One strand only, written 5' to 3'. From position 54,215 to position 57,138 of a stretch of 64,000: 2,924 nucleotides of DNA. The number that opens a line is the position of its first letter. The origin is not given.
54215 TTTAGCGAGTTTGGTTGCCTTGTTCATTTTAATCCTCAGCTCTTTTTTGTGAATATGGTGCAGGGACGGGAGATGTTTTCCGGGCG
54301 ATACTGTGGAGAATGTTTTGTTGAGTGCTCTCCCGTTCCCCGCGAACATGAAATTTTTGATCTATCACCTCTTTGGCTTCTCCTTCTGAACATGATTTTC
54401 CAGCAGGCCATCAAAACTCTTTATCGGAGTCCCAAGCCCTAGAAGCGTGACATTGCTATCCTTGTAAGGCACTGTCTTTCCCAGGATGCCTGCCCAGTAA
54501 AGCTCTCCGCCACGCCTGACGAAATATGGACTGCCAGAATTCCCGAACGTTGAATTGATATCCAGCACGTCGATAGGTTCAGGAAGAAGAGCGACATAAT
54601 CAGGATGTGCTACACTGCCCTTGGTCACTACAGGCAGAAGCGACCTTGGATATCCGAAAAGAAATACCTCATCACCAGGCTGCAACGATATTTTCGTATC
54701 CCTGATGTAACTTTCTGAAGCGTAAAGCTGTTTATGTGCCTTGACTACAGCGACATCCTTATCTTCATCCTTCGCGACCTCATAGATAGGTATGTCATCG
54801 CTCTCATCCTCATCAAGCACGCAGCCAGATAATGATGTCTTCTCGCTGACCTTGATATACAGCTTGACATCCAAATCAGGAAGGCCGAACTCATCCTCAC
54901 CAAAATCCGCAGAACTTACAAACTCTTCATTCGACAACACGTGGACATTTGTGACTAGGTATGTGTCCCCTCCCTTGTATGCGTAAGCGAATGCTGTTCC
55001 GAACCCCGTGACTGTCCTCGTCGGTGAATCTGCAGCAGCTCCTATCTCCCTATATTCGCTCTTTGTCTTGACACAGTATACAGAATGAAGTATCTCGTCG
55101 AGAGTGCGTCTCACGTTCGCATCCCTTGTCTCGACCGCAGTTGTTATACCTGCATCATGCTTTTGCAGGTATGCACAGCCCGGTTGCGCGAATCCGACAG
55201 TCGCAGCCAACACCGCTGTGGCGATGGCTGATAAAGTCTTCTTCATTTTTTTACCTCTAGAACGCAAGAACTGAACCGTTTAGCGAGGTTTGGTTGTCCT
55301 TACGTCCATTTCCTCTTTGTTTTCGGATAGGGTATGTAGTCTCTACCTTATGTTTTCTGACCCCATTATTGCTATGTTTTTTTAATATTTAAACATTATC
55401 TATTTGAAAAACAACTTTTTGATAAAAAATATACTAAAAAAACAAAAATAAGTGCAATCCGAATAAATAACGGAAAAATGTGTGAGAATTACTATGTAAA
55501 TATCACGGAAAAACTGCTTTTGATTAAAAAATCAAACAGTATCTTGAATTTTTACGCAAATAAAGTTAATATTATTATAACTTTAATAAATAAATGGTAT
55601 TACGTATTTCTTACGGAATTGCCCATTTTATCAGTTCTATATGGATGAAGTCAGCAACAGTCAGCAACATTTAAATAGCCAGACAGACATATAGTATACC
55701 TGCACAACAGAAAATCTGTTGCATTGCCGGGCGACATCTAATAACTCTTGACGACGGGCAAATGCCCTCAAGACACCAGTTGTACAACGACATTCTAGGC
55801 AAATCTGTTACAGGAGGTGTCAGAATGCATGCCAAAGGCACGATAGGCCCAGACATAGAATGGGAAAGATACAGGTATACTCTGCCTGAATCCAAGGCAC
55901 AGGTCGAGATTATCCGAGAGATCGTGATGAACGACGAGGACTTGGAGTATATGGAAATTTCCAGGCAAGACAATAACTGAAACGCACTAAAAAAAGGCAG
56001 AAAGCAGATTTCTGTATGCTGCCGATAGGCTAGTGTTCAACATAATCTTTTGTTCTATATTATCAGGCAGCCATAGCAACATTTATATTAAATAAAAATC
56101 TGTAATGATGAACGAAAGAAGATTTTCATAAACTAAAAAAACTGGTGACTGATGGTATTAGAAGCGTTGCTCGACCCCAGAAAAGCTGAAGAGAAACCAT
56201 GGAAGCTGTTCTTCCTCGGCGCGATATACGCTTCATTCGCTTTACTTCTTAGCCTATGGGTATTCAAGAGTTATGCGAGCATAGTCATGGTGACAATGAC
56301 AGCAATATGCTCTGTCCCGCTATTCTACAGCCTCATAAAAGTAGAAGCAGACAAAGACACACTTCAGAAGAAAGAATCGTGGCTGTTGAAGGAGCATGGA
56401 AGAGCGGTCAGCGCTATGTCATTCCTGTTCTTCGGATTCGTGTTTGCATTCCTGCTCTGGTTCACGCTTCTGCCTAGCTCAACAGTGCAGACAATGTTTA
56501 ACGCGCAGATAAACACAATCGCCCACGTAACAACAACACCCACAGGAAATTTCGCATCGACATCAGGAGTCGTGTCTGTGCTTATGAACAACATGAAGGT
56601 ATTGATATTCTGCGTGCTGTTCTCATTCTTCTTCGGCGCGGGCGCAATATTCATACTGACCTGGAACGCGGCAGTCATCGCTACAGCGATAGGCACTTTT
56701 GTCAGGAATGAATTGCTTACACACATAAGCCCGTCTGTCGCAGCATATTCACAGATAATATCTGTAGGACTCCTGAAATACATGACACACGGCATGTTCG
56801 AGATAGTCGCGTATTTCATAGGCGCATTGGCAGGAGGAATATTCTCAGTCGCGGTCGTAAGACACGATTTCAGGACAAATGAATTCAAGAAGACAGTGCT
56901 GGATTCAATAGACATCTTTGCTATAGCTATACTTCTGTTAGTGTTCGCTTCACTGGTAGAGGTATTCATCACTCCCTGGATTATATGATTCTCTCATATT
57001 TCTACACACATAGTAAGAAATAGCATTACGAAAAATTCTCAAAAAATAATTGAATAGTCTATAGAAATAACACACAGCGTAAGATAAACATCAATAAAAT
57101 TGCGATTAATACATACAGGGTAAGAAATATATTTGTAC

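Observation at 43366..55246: Candidate undescribed system: co-directional cluster of a GGDEF-like cyclase, tandem phosphoesterase-AAA+ pair, mini-nuclease, two methyltransferase-fold giants, paired regulators and a protease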

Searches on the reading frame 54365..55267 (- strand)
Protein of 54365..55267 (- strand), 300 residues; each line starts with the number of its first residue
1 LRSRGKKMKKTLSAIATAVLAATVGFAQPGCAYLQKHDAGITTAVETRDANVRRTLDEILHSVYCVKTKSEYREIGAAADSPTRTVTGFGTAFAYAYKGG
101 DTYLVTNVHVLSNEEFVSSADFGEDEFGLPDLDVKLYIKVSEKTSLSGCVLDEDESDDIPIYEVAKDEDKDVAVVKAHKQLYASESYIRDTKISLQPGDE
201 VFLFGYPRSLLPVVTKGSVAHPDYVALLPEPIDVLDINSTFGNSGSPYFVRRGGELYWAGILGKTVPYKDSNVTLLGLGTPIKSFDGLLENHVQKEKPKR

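Call 4: search_protein_families(library=pfam, max_evalue=0.1, proteins=[window:54365-55267:-])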
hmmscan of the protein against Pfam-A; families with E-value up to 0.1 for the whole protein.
window:54365-55267:- (300 aa): 1 family
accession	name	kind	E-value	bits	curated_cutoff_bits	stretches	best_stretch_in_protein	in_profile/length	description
PF13365.12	Trypsin_2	-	1.1e-08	36.4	27.6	1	90-254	1-139/144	Trypsin-like peptidase domain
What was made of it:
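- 54365..55246 (-): Module A: exported lipoprotein-type trypsin-like serine protease (293 aa). Pfam Trypsin_2, E=1e-8 (call 4).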

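Call 9: search_protein_families(library=padloc, max_evalue=0.01, proteins=[window:54365-55267:-])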
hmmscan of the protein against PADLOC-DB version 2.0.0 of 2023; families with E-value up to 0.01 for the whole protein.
window:54365-55267:- (300 aa): 4 families
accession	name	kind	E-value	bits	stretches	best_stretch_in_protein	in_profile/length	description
PDLC05022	PDC-S45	-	3.2e-10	37.4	1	81-256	34-215/293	-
PDLC02960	RT-Protease_XI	-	1.2e-07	29.2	1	54-247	328-471/506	single gene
PDLC03855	LmuA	-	3.3e-05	21.4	1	90-291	17-197/425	-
PDLC04593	PDC-M35A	-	4.1e-05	21.5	1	161-255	74-173/216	-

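Call 10: search_protein_families(library=ncbifam, max_evalue=0.01, proteins=[window:54365-55267:-])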
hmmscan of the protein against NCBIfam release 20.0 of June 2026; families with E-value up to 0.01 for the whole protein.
window:54365-55267:- (300 aa): 1 family
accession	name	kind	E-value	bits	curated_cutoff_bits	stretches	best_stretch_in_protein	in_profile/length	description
TIGR02037.1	degP_htrA_DO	subfamily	0.0014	17.6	416.2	0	164-220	101-156/434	Do family serine endopeptidase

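Call 11: search_protein_families(library=phrogs, max_evalue=0.01, proteins=[window:54365-55267:-])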
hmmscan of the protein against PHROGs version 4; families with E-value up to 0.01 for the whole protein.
window:54365-55267:- (300 aa): 3 families
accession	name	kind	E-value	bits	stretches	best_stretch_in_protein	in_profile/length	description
phrog_7688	-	unknown function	3.9e-13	50.1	1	87-252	23-203/288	-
phrog_9683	-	other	7.5e-06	26.6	1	153-252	83-180/233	protease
phrog_11383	-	unknown function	0.0022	18.4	1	26-220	126-281/462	-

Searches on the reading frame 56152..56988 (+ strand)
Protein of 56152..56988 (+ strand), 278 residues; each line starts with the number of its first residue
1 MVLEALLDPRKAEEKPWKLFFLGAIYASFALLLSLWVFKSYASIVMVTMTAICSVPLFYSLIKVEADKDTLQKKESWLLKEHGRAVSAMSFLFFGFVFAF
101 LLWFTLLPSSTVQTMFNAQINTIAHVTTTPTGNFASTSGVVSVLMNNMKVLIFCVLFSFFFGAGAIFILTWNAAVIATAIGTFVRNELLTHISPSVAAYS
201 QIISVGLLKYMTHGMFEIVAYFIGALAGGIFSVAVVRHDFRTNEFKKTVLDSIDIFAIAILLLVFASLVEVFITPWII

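Call 41: search_protein_families(library=pfam, max_evalue=0.01, proteins=[window:56152-56988:+])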
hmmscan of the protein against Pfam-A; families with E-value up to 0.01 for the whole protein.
window:56152-56988:+ (278 aa): 1 family
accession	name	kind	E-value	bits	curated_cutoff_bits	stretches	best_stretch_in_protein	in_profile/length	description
PF01944.22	SpoIIM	-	2.3e-13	50.9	26.9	1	91-275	2-163/163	Stage II sporulation protein M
